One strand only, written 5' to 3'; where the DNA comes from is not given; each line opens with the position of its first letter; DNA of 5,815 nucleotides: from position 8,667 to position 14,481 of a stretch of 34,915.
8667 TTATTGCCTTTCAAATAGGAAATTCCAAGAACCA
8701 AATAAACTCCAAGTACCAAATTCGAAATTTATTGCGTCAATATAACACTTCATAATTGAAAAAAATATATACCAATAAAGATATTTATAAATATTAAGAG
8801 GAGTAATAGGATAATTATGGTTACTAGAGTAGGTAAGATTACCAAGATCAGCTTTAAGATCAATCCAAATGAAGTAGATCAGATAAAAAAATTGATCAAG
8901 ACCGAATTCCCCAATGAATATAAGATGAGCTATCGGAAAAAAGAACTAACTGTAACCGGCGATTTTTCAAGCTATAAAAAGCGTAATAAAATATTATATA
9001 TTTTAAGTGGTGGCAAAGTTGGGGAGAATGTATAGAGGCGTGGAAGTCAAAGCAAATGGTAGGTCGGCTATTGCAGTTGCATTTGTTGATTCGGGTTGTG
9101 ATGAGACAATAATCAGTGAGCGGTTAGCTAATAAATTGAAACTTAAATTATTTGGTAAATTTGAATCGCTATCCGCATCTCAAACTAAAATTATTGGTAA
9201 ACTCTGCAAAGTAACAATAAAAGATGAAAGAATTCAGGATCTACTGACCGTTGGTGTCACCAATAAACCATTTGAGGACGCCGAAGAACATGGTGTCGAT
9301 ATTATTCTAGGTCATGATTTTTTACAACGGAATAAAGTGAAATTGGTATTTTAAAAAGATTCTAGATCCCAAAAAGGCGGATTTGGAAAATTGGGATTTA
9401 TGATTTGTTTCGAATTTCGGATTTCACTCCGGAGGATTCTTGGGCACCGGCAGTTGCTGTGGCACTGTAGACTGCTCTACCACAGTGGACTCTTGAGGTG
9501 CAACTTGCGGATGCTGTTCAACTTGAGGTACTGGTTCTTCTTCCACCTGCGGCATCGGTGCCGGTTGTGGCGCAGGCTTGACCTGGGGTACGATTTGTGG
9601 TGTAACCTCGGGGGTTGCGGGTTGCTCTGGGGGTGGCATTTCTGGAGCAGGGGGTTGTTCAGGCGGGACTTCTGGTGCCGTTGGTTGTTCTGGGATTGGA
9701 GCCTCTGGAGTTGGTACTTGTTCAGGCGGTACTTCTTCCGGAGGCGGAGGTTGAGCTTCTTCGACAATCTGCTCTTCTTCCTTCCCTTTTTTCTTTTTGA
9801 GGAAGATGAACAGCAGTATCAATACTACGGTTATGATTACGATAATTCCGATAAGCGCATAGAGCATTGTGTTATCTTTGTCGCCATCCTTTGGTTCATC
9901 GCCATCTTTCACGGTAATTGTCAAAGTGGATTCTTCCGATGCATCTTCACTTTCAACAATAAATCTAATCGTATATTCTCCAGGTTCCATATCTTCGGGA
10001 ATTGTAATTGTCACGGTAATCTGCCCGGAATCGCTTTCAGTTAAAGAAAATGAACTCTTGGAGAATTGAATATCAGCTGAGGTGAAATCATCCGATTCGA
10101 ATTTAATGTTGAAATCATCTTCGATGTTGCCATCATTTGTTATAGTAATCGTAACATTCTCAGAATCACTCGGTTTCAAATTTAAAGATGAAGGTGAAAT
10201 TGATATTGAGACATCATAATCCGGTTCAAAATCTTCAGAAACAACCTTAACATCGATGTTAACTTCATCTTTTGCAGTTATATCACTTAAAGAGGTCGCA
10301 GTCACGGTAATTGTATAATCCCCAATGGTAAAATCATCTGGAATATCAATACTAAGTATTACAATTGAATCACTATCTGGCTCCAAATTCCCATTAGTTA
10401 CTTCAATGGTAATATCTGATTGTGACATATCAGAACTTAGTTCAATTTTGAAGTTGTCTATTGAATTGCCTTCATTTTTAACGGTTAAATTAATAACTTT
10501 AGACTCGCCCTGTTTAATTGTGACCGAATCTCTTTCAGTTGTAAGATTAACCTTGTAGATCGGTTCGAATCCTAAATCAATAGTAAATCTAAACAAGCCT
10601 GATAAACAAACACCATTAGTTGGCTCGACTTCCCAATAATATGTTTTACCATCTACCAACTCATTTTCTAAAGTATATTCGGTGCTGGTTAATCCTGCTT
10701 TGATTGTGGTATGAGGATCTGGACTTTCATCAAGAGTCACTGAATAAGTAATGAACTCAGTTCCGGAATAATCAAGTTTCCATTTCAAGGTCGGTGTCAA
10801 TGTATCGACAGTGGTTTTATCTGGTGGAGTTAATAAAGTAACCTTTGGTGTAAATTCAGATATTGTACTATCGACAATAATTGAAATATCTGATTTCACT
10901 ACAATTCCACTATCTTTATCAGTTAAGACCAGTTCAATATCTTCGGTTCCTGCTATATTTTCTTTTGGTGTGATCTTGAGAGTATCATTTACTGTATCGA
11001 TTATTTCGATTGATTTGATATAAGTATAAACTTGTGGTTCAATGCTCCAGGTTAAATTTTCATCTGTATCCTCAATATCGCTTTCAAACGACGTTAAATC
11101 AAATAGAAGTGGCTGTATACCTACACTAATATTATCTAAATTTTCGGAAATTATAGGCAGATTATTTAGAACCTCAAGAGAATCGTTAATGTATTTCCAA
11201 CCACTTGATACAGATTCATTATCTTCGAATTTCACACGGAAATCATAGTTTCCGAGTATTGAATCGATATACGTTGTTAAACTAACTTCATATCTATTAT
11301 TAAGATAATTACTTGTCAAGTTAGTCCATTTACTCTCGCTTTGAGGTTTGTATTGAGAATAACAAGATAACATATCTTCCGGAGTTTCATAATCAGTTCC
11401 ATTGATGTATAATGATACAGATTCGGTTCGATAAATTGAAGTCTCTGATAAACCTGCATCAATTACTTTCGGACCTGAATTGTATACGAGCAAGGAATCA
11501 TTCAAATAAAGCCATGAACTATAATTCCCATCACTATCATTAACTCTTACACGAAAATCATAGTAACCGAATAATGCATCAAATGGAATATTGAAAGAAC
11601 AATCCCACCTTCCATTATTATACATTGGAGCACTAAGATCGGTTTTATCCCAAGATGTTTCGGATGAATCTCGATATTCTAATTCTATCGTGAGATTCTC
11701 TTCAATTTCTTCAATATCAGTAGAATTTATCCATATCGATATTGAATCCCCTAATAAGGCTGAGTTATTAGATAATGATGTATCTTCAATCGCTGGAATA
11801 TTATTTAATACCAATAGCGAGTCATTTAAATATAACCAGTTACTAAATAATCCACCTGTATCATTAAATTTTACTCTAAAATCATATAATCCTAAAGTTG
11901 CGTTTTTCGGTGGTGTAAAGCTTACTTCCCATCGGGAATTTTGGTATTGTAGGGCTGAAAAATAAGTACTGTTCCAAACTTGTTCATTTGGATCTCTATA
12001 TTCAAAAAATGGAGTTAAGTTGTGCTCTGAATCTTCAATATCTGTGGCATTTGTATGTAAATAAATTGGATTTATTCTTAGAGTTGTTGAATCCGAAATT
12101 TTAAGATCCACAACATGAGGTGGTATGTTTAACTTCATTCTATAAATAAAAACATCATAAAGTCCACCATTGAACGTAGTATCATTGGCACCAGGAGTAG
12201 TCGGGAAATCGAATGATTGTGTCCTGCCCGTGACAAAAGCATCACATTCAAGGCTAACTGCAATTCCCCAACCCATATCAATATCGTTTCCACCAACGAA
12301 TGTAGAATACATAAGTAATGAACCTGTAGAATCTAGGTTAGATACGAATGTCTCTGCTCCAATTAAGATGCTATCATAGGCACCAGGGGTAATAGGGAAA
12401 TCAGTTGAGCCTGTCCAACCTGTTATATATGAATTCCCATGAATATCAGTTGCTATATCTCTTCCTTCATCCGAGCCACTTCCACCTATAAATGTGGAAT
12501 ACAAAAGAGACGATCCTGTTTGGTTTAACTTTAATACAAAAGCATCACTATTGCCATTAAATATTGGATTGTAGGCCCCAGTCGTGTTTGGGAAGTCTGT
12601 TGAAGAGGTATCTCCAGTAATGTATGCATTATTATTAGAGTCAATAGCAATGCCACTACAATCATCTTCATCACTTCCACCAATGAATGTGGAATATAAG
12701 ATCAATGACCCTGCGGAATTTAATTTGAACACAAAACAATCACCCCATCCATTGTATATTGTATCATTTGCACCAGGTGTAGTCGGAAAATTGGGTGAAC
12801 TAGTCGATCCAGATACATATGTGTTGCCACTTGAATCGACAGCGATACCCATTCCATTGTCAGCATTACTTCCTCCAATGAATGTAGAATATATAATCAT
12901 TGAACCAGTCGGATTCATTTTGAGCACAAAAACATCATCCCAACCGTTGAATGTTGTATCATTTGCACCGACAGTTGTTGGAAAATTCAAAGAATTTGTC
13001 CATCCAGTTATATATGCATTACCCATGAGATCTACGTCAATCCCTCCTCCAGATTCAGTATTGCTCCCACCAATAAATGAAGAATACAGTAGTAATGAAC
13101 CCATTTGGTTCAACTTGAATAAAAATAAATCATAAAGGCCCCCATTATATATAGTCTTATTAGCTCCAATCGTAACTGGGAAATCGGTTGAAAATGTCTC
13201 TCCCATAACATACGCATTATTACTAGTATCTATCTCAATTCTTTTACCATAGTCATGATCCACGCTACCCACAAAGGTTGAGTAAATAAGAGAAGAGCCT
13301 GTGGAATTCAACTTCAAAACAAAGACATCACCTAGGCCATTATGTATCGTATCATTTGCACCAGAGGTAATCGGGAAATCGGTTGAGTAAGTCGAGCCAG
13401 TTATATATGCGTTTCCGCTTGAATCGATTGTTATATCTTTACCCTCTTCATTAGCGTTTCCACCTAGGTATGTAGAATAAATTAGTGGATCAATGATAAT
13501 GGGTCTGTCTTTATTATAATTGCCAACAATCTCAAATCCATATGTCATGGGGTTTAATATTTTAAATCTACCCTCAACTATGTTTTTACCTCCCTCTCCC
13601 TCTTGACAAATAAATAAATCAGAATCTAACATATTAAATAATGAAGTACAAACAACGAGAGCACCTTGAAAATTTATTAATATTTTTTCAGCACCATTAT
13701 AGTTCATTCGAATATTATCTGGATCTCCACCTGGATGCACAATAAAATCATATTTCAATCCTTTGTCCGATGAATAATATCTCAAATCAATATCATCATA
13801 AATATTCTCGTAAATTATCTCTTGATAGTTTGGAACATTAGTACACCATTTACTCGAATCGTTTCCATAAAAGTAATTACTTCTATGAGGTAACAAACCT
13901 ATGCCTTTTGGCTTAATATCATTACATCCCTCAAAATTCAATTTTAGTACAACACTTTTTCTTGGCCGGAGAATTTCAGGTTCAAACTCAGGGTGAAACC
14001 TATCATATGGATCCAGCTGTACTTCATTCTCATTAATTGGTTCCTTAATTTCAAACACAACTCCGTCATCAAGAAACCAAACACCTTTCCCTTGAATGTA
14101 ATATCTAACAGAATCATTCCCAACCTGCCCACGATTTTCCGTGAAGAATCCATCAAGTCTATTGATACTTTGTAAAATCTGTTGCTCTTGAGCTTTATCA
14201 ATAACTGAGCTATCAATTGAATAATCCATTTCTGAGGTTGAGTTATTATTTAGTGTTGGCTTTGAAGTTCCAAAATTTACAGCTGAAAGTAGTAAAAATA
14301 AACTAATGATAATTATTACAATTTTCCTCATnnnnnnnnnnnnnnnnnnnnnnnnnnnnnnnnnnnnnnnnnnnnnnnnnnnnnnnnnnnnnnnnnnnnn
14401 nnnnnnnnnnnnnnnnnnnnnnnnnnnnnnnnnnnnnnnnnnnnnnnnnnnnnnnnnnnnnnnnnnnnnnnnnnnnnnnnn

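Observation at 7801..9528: Two tandem small-protein + retropepsin-like protease cassettes, each bounded by a copy of the 3' end of the convergent giant surface-protein gene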

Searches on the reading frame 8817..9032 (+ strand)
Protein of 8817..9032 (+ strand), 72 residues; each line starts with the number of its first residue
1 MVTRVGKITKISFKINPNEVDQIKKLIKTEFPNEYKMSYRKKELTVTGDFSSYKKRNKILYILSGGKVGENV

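Call 7: search_protein_families(library=pfam, proteins=[window:8817-9032:+], max_evalue=0.1)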
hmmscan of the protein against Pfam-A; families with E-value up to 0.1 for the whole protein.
window:8817-9032:+ (72 aa): 1 family
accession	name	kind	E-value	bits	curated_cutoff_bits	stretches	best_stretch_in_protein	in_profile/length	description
PF14859.11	Colicin_M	-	0.042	13.4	27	1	4-42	150-188/281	Colicin M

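Call 8: search_protein_families(library=ncbifam, proteins=[window:8817-9032:+], max_evalue=0.1)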
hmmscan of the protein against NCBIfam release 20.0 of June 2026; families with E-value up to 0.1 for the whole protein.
window:8817-9032:+ (72 aa): 0 families

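Call 13: find_encoding_contigs(protein=window:8817-9032:+, flank=10000, max_places=10)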
Protein window:8817-9032:+ (72 aa): no gene with exactly this product is on record in the collection.

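Call 55: search_protein_families(library=padloc, proteins=[window:8817-9032:+], max_evalue=0.01)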
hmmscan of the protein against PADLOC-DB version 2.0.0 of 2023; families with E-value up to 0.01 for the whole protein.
window:8817-9032:+ (72 aa): 0 families

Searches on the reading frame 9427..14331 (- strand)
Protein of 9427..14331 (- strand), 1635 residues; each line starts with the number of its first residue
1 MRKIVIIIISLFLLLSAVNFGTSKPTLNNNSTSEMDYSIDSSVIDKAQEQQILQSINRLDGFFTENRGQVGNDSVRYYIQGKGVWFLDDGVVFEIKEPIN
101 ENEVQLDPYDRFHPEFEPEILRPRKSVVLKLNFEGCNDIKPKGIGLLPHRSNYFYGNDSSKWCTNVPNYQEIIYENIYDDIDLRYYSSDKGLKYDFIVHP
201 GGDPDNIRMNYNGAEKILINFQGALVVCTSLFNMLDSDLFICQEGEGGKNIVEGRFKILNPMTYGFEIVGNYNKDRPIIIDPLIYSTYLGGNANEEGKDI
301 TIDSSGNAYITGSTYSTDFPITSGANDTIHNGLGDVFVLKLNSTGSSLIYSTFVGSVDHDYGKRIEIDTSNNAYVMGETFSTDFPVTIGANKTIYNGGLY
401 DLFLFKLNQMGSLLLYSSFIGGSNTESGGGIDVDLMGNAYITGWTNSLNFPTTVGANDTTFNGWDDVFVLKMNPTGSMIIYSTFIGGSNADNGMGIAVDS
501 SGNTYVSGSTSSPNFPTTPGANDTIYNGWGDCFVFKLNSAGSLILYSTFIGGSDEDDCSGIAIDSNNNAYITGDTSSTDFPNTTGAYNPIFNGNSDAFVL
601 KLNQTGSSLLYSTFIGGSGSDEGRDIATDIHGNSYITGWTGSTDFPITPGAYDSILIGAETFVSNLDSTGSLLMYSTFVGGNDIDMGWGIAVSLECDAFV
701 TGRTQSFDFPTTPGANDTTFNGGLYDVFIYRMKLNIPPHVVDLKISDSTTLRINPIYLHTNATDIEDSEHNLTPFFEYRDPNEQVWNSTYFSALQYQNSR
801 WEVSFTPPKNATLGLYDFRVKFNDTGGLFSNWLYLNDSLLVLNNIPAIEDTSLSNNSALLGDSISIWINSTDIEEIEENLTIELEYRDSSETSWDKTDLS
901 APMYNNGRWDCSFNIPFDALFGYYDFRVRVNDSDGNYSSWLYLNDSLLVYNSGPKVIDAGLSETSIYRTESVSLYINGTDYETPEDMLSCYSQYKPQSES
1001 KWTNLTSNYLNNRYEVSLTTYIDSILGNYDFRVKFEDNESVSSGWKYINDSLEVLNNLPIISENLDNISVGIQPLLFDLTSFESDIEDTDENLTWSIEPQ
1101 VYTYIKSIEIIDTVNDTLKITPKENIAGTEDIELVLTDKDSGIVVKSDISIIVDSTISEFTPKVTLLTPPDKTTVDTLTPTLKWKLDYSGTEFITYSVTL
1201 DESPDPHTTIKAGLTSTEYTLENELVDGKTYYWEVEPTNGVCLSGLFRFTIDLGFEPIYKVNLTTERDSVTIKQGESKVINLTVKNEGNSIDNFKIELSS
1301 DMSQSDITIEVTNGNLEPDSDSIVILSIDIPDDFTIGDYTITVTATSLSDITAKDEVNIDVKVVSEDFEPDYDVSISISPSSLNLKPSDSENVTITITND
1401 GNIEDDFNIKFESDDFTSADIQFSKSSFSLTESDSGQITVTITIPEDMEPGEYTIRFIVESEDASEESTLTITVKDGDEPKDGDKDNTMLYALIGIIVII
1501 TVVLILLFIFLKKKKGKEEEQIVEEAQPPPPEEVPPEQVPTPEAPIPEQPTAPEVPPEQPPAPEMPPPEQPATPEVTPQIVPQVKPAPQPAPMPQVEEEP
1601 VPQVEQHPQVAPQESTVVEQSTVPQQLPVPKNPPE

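Call 7: search_protein_families(library=pfam, proteins=[window:9427-14331:-], max_evalue=0.1)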
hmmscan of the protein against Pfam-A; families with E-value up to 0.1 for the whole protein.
window:9427-14331:- (1635 aa): 19 families
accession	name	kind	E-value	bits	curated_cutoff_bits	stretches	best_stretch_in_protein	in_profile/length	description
PF25778.1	DUF7948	-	1.1e-53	182.9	27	1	63-283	1-214/214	Domain of unknown function (DUF7948)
PF06739.17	SBBP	-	3e-43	145.9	20.5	6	284-320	1-38/38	Beta-propeller repeat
PF15418.12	DUF4625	-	8.3e-13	49.2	27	3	1405-1463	61-118/131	Domain of unknown function (DUF4625)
PF01835.25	MG2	-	5.4e-09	36.7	32.8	0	1427-1471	50-93/96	MG2 domain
PF00868.26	Transglut_N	-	3e-07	31.3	27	0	774-822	68-113/114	Transglutaminase family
PF20009.4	GEVED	-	9.6e-07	30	24.4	0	1417-1467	15-60/78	GEVED domain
PF10633.15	NPCBM_assoc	-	2.3e-06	28.1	24.4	0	1434-1459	50-75/78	NPCBM-associated, NEW3 domain of alpha-galactosidase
PF23619.1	Ig_VWA7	-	6.6e-06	26.8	27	1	1381-1466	8-89/104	VWA7 Ig-like domain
PF16116.10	DUF4832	-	0.00076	19.7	29.2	0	1259-1344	105-196/216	Domain of unknown function (DUF4832)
PF11614.14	FixG_C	-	0.00087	19.9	25.6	1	1394-1467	36-108/119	IG-like fold at C-terminal of FixG, putative oxidoreductase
PF22544.2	HYDIN_VesB_CFA65-like_Ig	-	0.0011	19.6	25.5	1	1386-1473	16-98/100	HYDIN/CFA65/VesB-like, Ig-like domain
PF22680.2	Glyco_hydro_123_N_2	-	0.0053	17.1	27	0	1411-1460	92-141/142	Glycoside hydrolase 123 N-terminal domain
PF19077.6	Big_13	-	0.0064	17.4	27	0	1405-1463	29-87/102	Bacterial Ig-like domain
PF19271.4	Nis1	-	0.0092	17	27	0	1429-1458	61-93/114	Nis1 family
PF17790.7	MG1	-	0.014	16.1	23.6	1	1389-1458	16-83/101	Macroglobulin domain MG1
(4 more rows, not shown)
